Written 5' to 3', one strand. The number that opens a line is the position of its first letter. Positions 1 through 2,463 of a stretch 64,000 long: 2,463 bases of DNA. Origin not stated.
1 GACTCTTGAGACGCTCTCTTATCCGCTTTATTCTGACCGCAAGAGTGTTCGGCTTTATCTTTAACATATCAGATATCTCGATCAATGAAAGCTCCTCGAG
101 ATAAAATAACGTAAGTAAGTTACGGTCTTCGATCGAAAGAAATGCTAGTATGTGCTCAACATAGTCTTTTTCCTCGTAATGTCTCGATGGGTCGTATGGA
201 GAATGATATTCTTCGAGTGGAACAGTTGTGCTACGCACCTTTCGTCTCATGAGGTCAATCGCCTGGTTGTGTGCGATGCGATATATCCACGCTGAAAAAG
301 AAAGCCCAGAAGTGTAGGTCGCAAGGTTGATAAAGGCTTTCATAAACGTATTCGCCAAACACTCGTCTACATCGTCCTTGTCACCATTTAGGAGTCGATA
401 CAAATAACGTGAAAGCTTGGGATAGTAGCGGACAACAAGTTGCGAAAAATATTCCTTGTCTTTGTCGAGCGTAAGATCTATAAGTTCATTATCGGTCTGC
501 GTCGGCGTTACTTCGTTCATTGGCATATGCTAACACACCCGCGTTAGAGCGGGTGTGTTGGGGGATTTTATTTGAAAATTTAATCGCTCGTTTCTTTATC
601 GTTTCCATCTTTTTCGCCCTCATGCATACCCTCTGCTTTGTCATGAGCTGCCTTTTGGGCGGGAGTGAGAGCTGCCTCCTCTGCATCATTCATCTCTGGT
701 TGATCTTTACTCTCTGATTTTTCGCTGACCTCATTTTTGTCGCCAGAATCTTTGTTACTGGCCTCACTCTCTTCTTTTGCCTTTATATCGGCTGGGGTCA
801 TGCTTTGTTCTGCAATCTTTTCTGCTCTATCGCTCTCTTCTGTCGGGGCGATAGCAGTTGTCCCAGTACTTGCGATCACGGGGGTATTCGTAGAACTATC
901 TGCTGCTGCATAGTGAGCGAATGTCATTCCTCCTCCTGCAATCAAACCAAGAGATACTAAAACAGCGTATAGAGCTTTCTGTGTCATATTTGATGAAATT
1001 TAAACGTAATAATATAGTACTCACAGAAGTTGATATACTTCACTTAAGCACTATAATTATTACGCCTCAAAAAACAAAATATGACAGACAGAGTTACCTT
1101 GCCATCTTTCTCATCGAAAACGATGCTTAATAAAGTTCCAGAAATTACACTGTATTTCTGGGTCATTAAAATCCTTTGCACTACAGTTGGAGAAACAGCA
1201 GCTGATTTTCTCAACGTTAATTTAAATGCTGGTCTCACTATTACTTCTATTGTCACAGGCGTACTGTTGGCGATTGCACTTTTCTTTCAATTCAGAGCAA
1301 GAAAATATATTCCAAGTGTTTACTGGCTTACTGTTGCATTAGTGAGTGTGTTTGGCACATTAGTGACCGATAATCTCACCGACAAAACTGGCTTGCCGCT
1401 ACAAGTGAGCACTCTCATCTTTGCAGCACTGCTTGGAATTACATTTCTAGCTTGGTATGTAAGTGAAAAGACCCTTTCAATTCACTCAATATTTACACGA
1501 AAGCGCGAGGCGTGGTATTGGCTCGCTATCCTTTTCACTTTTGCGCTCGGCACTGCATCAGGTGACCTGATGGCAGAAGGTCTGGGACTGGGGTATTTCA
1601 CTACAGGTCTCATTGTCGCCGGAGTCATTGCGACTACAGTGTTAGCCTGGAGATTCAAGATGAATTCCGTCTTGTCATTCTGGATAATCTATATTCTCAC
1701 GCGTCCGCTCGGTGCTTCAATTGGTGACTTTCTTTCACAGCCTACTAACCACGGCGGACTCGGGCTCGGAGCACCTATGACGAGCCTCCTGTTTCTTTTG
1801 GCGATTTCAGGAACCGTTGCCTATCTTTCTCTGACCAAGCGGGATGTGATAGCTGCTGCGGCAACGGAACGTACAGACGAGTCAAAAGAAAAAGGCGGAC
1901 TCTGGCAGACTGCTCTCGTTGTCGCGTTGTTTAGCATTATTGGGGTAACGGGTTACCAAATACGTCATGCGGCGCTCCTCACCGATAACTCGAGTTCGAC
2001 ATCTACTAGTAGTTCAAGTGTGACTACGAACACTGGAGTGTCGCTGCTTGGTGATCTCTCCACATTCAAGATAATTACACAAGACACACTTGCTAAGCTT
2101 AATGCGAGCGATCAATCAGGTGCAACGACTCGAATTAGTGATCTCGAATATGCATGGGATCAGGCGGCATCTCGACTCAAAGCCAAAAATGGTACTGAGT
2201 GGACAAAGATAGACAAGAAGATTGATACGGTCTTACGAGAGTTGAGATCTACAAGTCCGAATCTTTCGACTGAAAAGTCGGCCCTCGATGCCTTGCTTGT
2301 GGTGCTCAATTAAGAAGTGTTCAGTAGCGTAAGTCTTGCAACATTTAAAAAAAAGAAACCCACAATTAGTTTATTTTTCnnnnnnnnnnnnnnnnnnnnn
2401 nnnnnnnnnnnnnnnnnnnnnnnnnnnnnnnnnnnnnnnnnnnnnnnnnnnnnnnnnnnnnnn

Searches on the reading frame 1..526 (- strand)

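Call 6: search_protein_families(library=pfam, proteins=[window:1-526:-], max_evalue=0.1)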
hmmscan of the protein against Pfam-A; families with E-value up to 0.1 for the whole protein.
window:1-526:- (175 aa): 7 families
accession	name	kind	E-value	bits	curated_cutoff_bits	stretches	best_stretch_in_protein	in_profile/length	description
PF04542.20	Sigma70_r2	-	1.5e-13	50.8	24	1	30-98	1-70/71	Sigma-70 region 2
PF08281.18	Sigma70_r4_2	-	3.4e-07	30.2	25.7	1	122-173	3-54/54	Sigma-70, region 4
PF13556.12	HTH_30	-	0.0011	19.1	27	1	141-173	8-40/59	PucR C-terminal helix-turn-helix domain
PF04545.22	Sigma70_r4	-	0.0019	18.1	24.1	1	127-174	2-49/50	Sigma-70, region 4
PF04297.20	UPF0122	-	0.0046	17.6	22.7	1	133-173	21-61/101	Putative helix-turn-helix protein, YlxM / p13 like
PF07638.17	Sigma70_ECF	-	0.027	14.8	21.1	0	121-174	128-180/185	ECF sigma factor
PF13936.12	HTH_38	-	0.077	13.2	27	0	130-163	5-38/44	Helix-turn-helix domain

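Call 58: search_protein_families(library=ncbifam, proteins=[window:1-526:-], max_evalue=0.01)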
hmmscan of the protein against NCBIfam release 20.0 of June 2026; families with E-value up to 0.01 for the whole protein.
window:1-526:- (175 aa): 81 families (the best 25 are shown)
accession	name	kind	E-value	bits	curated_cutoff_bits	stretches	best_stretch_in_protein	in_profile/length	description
TIGR02937.1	sigma70-ECF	superfamily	2.3e-22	79.4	42.9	1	27-174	3-162/165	sigma-70 family RNA polymerase sigma factor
NF007223.0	PRK09641.1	equivalog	2.6e-22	79.6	209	2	14-97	7-89/187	RNA polymerase sigma factor SigW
TIGR02950.1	SigM_subfam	subfamily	3.9e-22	78.8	147.95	1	30-175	5-156/159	RNA polymerase sigma factor, SigM family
TIGR02948.1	SigW_bacill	equivalog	5e-21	75.6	243.1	2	21-97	14-89/187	RNA polymerase sigma factor SigW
NF009171.0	PRK12518.1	equivalog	1e-20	74.3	208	1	7-174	9-181/191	RNA polymerase sigma factor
NF007222.0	PRK09640.1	equivalog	1.3e-19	70.5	194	1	19-174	20-179/188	RNA polymerase sigma factor SigX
NF008888.0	PRK11922.1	equivalog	3.2e-19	69.5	204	1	8-174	13-193/231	RNA polymerase sigma factor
NF004113.0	PRK05602.1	equivalog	6.2e-19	68.4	208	1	9-174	29-198/211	RNA polymerase sigma factor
NF007225.0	PRK09643.1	equivalog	8.8e-18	64.7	190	1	9-174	11-179/204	RNA polymerase sigma factor SigM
NF007215.0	PRK09637.1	equivalog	1.4e-17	64.2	212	1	33-174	9-151/181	RNA polymerase sigma factor SigZ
TIGR02952.1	Sig70_famx2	equivalog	3.3e-17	62.9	206.45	1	16-164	2-157/170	ECF subfamily RNA polymerase sigma factor, BldN family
TIGR02989.1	Sig-70_gvs1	subfamily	4.2e-17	62.5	124.55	1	27-174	3-155/158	RNA polymerase sigma-70 factor, Rhodopirellula/Verrucomicrobium family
TIGR02959.1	SigZ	equivalog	4.8e-17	62.3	168.65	1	34-174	4-145/170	RNA polymerase sigma factor SigZ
NF006930.0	PRK09415.1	subfamily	1.5e-16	60.8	198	1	20-174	11-172/179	RNA polymerase factor sigma C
NF007216.0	PRK09638.1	equivalog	1.8e-16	60.4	194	1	10-167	3-164/180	RNA polymerase sigma factor SigY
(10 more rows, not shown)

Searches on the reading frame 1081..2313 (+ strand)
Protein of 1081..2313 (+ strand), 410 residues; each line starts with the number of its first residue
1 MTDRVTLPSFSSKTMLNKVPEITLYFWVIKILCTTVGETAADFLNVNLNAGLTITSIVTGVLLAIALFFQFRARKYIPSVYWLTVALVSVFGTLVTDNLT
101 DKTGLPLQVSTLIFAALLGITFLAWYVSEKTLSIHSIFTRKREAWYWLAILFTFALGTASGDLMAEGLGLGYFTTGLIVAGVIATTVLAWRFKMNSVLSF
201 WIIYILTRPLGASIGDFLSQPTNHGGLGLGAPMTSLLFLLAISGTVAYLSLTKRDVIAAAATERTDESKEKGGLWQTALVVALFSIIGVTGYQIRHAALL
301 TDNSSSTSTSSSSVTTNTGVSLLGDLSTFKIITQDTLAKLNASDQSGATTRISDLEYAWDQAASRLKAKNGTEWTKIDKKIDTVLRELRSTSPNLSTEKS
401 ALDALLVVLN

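Call 6: search_protein_families(library=pfam, proteins=[window:1081-2313:+], max_evalue=0.1)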
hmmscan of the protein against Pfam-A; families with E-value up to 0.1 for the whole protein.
window:1081-2313:+ (410 aa): 1 family
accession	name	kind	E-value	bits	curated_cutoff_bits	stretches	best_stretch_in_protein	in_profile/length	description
PF03988.17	DUF347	-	7.2e-60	199.5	28.2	4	25-76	1-52/52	Repeat of Unknown Function (DUF347)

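Call 33: find_encoding_contigs(protein=window:1081-2313:+, flank=10000, max_places=3)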
Protein window:1081-2313:+ (410 aa): no gene with exactly this product is on record in the collection.

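Call 58: search_protein_families(library=ncbifam, proteins=[window:1081-2313:+], max_evalue=0.01)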
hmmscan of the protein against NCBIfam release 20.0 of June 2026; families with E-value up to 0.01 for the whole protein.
window:1081-2313:+ (410 aa): 0 families
